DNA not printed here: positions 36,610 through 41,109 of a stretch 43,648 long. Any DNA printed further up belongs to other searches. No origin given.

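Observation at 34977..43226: Three-gene cassette (NYN/LOTUS-TPR nuclease, tandem-cyclase STAND NTPase-TPR, NERD/coiled-coil/TM/TPR): candidate nucleotide-signalling, nuclease-armed system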

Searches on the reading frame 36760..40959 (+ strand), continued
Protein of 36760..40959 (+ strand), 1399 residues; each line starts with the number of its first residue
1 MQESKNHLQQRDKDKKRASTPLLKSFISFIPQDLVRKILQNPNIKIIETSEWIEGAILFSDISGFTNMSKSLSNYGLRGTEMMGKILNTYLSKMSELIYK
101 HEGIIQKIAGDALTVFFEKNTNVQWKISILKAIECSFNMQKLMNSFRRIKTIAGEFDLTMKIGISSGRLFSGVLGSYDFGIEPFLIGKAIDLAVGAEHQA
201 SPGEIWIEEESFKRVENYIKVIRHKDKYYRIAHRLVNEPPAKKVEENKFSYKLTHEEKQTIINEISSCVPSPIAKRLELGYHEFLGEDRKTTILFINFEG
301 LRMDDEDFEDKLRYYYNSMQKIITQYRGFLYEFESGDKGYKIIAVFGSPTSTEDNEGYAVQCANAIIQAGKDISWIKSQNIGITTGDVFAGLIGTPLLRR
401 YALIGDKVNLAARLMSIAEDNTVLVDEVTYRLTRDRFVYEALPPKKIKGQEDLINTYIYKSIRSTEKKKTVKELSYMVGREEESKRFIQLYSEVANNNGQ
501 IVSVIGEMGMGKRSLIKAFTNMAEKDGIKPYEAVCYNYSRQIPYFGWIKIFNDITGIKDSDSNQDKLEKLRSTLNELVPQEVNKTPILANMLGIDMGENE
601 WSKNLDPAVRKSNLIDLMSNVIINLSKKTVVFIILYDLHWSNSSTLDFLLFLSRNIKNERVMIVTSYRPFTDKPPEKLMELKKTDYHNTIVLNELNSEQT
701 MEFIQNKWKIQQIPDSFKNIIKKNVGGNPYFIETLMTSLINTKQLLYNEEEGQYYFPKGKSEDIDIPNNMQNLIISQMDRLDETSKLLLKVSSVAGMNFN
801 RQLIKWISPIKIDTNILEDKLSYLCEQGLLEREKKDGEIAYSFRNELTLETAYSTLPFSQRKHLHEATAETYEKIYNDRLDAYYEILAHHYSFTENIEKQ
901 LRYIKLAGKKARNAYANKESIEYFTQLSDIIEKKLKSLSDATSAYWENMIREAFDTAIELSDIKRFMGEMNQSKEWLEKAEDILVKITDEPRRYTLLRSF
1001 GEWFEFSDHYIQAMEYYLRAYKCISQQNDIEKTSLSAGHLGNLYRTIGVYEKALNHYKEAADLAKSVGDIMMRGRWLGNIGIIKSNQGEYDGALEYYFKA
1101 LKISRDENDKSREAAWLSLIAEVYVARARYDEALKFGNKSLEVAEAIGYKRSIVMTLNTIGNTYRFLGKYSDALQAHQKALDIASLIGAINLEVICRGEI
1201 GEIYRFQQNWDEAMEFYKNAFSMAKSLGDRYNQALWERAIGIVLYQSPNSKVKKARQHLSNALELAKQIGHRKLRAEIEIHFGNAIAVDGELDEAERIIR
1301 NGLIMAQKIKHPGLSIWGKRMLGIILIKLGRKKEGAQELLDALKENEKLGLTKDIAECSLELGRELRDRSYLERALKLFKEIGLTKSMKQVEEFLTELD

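Call 39: find_encoding_contigs(protein=P0005, flank=8000, max_places=3)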
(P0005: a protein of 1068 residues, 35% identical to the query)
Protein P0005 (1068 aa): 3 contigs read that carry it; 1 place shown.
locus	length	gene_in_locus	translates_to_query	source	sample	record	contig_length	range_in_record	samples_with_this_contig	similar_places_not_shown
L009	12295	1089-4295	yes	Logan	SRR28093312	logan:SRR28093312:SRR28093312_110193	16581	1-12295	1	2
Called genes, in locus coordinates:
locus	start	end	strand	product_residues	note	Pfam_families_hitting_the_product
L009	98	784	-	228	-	PF00149:Metallophos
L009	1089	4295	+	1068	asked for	PF00211:Guanylate_cyc, PF13191:AAA_16, PF13401:AAA_22 (faint), PF00515:TPR_1 (faint), PF07719:TPR_2 (faint), PF13374:TPR_10 (faint), PF13424:TPR_12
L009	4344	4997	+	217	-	-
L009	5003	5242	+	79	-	PF02229:PC4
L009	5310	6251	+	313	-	-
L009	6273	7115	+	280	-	PF02965:Met_synt_B12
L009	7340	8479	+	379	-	PF02608:Bmp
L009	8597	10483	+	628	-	PF00672:HAMP (weak), PF07228:SpoIIE, PF12895:ANAPC3 (faint), PF00515:TPR_1 (faint), PF13424:TPR_12 (weak), PF14559:TPR_19 (weak), PF14853:Fis1_TPR_C (faint), PF07719:TPR_2 (weak)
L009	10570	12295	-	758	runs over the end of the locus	PF10418:DHODB_Fe-S_bind, PF14691:Fer4_20, PF13738:Pyr_redox_3 (faint), PF00070:Pyr_redox (faint), PF07992:Pyr_redox_2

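Call 41: find_related_loci(query=A3, collection=genome_contigs, flank=10000)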
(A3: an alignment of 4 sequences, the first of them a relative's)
Query A3 (1399 aa) in genome_contigs; peptide patterns used: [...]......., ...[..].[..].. (x = any residue, [..] = any of these).
102 stretches matched a pattern; 4 encode a relative of the query (tblastn E <= 1e-3); 4 distinct loci.
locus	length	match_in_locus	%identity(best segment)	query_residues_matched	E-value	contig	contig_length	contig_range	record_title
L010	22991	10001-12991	25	286-1200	4e-51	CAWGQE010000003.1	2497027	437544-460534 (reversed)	MAG: uncultured Solirubrobacterales bacterium isolate MFD05513.bin.1.263 genome assembly, contig: contig_8665, whole gen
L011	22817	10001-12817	24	286-1144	2e-43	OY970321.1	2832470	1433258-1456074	MAG: uncultured Solirubrobacterales bacterium isolate MFD02360.bin.1.206 genome assembly, chromosome: 1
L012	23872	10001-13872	26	951-1271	7e-18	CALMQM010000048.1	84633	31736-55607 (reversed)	MAG TPA_asm: uncultured Bacteroidetes bacterium isolate SRR1772177_bin.147_CONCOCT_v1.1_MAG genome assembly, contig: ERZ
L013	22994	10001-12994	25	286-1200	1e-55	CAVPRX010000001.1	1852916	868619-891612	MAG: uncultured Solirubrobacterales bacterium isolate MFD10043.bin.2.39 genome assembly, contig: contig_3841, whole geno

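Call 48: search_protein_families(library=pfam, proteins=[L004:7349-10894:-], max_evalue=0.01)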
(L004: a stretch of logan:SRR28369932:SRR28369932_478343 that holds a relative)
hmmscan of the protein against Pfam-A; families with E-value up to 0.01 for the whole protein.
L004:7349-10894:- (1181 aa): 0 families

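Call 52: find_related_loci(query=A3, collection=metagenome_contigs, flank=10000)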
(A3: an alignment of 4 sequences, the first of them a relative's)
Query A3 (1399 aa) in metagenome_contigs; peptide patterns used: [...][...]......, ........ (x = any residue, [..] = any of these).
600 stretches matched a pattern (row limit reached: there are more); 355 encode a relative of the query (tblastn E <= 1e-3); the best 80 are kept; 80 distinct loci.
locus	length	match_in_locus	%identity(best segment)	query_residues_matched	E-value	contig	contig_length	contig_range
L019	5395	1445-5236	27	19-1296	6e-148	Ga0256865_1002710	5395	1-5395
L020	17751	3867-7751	26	22-1272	1e-133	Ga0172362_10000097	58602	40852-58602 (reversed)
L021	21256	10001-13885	26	22-1272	2e-133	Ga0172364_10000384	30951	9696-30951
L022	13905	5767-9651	26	22-1272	1e-133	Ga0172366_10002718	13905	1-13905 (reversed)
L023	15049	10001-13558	25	22-1246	5e-122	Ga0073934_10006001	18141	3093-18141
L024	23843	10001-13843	26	20-1241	2e-121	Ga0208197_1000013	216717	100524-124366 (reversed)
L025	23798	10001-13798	27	20-1397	7e-117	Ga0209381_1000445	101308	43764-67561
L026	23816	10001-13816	27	19-1241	8e-114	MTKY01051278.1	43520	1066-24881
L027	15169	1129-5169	24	22-1382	8e-111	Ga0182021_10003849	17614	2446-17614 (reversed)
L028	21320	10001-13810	25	20-1397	4e-109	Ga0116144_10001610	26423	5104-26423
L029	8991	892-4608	24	15-1381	6e-109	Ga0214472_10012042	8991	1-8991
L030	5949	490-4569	25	22-1343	4e-108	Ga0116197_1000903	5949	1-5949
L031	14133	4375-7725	26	24-1106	3e-101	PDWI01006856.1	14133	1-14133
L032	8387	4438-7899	25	14-1181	3e-101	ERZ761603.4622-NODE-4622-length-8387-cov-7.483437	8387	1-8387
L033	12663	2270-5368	25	15-1063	7e-100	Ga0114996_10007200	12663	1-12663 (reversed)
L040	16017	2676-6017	24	28-1184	7e-95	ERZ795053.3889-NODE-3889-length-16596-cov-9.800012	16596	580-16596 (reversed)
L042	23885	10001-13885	26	22-1399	3e-92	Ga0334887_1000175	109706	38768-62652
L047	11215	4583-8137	25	29-1269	1e-86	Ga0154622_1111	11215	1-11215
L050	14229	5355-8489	24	45-1263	1e-84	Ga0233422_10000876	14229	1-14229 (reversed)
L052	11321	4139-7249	23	45-1264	3e-82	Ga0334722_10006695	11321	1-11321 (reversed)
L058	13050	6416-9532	23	57-1268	2e-69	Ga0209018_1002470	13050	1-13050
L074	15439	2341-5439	23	57-1399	4e-53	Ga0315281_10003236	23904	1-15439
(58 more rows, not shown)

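Call 60: search_protein_families(library=pfam, alignment_id=A5, max_evalue=0.001)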
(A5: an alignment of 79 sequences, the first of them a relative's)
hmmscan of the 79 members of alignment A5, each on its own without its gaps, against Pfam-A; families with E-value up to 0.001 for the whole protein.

A. member 1, L019:401-1231:+ (277 aa): 6 families
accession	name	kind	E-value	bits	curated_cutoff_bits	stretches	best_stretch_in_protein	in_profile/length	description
PF13432.12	TPR_16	-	6e-07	30.2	32.7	1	11-48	2-39/65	Tetratricopeptide repeat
PF14559.12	TPR_19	-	4.2e-06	27.4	25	0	20-48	5-33/68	Tetratricopeptide repeat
PF13428.12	TPR_14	-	0.00014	22.7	23.5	0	13-47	8-42/44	Tetratricopeptide repeat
PF07719.23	TPR_2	-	0.00079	19.8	27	0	9-38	4-33/34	Tetratricopeptide repeat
PF00643.29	zf-B_box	-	0.00083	19.9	24.1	1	117-142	5-30/42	B-box zinc finger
PF13414.12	TPR_11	-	0.00096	19.2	26.8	0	59-82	16-39/42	TPR repeat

B. families by the number of members that match (of 79 scanned): 108 families (the first 25 are shown)
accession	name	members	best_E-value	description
PF01734.28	Patatin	4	9.8e-33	Patatin-like phospholipase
PF00027.35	cNMP_binding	4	7.3e-27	Cyclic nucleotide-binding domain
PF00106.31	adh_short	3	4.4e-51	short chain dehydrogenase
PF13561.12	adh_short_C2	3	1.1e-40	Enoyl-(Acyl carrier protein) reductase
PF00561.26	Abhydrolase_1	3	1.4e-29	alpha/beta hydrolase fold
PF02518.31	HATPase_c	3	1.8e-25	Histidine kinase-, DNA gyrase B-, and HSP90-like ATPase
PF12697.13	Abhydrolase_6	3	2.2e-23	Alpha/beta hydrolase family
PF12146.15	Hydrolase_4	3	4.7e-15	Serine aminopeptidase, S33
PF08659.16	KR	3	7e-11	KR domain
PF07819.20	PGAP1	3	9.5e-06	PGAP1-like alpha/beta domain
PF08643.16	DUF1776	3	1.2e-05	Fungal family of unknown function (DUF1776)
PF00440.29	TetR_N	2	1.4e-19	Bacterial regulatory proteins, tetR family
PF12715.13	Abhydrolase_7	2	7.1e-16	Abhydrolase family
PF00512.31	HisKA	2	2.9e-15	His Kinase A (phospho-acceptor) domain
PF01546.33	Peptidase_M20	2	1.4e-14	Peptidase family M20/M25/M40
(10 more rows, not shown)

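Call 87: search_protein_families(library=pfam, proteins=[L050:8746-10422:+, L052:7494-9167:+, L058:9745-11415:+, L040:7481-9112:+, L047:8474-10249:+, L033:646-2196:+, L026:7997-9565:+, L020:1854-3470:-], max_evalue=0.00001)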
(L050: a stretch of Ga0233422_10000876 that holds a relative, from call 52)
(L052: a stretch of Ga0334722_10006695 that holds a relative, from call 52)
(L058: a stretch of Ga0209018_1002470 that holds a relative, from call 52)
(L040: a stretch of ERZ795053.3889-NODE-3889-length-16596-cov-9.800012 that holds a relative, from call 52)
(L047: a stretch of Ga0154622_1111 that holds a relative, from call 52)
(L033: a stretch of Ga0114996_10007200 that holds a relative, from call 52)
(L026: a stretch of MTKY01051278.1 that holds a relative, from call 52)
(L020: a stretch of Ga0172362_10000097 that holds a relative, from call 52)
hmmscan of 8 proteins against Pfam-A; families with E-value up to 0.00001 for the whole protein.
L050:8746-10422:+ (559 aa): 2 families
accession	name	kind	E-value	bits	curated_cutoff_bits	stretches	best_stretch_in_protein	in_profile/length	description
PF01734.28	Patatin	-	9.8e-33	114.4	27.7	1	285-449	1-189/191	Patatin-like phospholipase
PF00027.35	cNMP_binding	-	3.6e-23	81.8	27.5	1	30-115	2-88/89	Cyclic nucleotide-binding domain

L052:7494-9167:+ (558 aa): 2 families
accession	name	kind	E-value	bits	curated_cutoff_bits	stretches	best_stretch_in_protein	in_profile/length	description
PF01734.28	Patatin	-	8.9e-32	111.3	27.7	1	285-445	2-186/191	Patatin-like phospholipase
PF00027.35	cNMP_binding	-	3.3e-22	78.7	27.5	1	29-115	2-89/89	Cyclic nucleotide-binding domain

L058:9745-11415:+ (557 aa): 2 families
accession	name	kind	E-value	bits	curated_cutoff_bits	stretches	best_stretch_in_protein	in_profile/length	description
PF01734.28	Patatin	-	1e-31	111.1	27.7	1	284-448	1-189/191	Patatin-like phospholipase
PF00027.35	cNMP_binding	-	7.3e-27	93.6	27.5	1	29-114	2-88/89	Cyclic nucleotide-binding domain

L040:7481-9112:+ (544 aa): 10 families
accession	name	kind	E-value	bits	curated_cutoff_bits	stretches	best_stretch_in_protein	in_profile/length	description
PF00005.33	ABC_tran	-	2.4e-51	174.4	25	2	22-196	2-136/137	ABC transporter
PF12848.13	ABC_tran_Xtn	-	2.6e-23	82.3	25.9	1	237-320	2-79/85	ABC transporter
PF13304.12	AAA_21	-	2e-18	67.9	27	0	157-229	227-304/304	AAA domain, putative AbiEii toxin, Type IV TA system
PF02463.25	SMC_N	-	1.9e-16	60.6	40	1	33-232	26-206/220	RecF/RecN/SMC N terminal domain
PF13401.12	AAA_22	-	1.3e-09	38.9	27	0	368-494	10-103/130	AAA domain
PF13555.12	AAA_29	-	4.8e-08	33.1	27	0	20-52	11-43/61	P-loop containing region of AAA domain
PF13191.12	AAA_16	-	1e-06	29.8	32.6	0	36-161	29-128/167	AAA ATPase domain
PF13173.12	AAA_14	-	2.6e-06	27.9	27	0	34-64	5-34/129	AAA domain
PF16326.10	ABC_tran_CTD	-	5.3e-06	27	32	1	96-137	17-58/69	ABC transporter C-terminal domain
PF03193.22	RsgA_GTPase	-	7.9e-06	26.2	30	0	22-56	98-131/174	RsgA GTPase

L047:8474-10249:+ (592 aa): 2 families
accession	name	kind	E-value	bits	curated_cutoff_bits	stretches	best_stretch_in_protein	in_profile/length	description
PF04055.27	Radical_SAM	-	2.5e-21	77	29.5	1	245-404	4-166/166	Radical SAM superfamily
PF02310.24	B12-binding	-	5.4e-13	49.3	32.1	1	97-183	35-120/121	B12 binding domain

L033:646-2196:+ (517 aa): 2 families
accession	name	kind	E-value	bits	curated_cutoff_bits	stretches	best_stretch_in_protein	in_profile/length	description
PF00501.34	AMP-binding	-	4.9e-78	263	29.9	1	20-374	9-384/384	AMP-binding enzyme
PF13193.12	AMP-binding_C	-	2.7e-17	63.9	24.5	1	424-496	1-73/76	AMP-binding enzyme C-terminal domain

L026:7997-9565:+ (523 aa): 3 families
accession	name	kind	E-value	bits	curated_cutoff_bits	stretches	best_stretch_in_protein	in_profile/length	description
PF21607.2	FabD_helical_ins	-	1.1e-34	118.9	27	1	381-460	1-80/80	[Acyl-carrier-protein] S-malonyltransferase, inserted helical domain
PF18328.6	PfaD_N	-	1.7e-11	44.3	26.3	1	7-64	1-62/62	Fatty acid synthase subunit PfaD N-terminal domain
PF03060.21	NMO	-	3.6e-08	33.6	28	1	89-364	17-271/331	Nitronate monooxygenase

L020:1854-3470:- (539 aa): 5 families
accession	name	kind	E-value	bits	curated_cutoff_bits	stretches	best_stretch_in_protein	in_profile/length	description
PF00072.30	Response_reg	-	4.2e-28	98.2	30.2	1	30-140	1-110/111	Response regulator receiver domain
PF00211.25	Guanylate_cyc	-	2e-21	76.8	21.9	1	357-526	7-174/183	Adenylate and Guanylate cyclase catalytic domain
PF01590.32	GAF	-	3e-10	41.2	22.4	1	190-307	2-133/133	GAF domain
PF13185.12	GAF_2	-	1.6e-08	35.3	28.6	1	191-308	5-136/136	GAF domain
PF13492.12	GAF_3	-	3e-08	34.6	27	1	234-309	54-129/129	GAF domain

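Call 93: search_protein_families(library=phrogs, proteins=[window:36760-40959:+], max_evalue=0.001)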
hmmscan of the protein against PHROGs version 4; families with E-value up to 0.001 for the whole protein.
window:36760-40959:+ (1399 aa): 4 families
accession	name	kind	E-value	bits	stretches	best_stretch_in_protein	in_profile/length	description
phrog_25255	-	unknown function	1.5e-53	182.8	1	286-924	83-716/1125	-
phrog_35576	-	unknown function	6.8e-20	72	1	22-201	398-571/681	-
phrog_5208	-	unknown function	2e-19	70.9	2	975-1146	118-289/372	-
phrog_29613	-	unknown function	7.2e-11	42.6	1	283-421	303-442/487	-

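Call 94: search_protein_families(library=padloc, proteins=[L004:7349-10894:-], max_evalue=0.001)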
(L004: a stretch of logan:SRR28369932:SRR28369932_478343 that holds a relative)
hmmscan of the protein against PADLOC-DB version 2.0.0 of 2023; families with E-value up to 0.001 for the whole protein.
L004:7349-10894:- (1181 aa): 0 families

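Call 95: search_dna_similar(query=window:36760-40959:+, collection=phages, mode=protein, max_rows=10, max_evalue=1e-10)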
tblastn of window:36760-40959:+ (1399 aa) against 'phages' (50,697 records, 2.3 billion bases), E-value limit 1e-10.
No match.
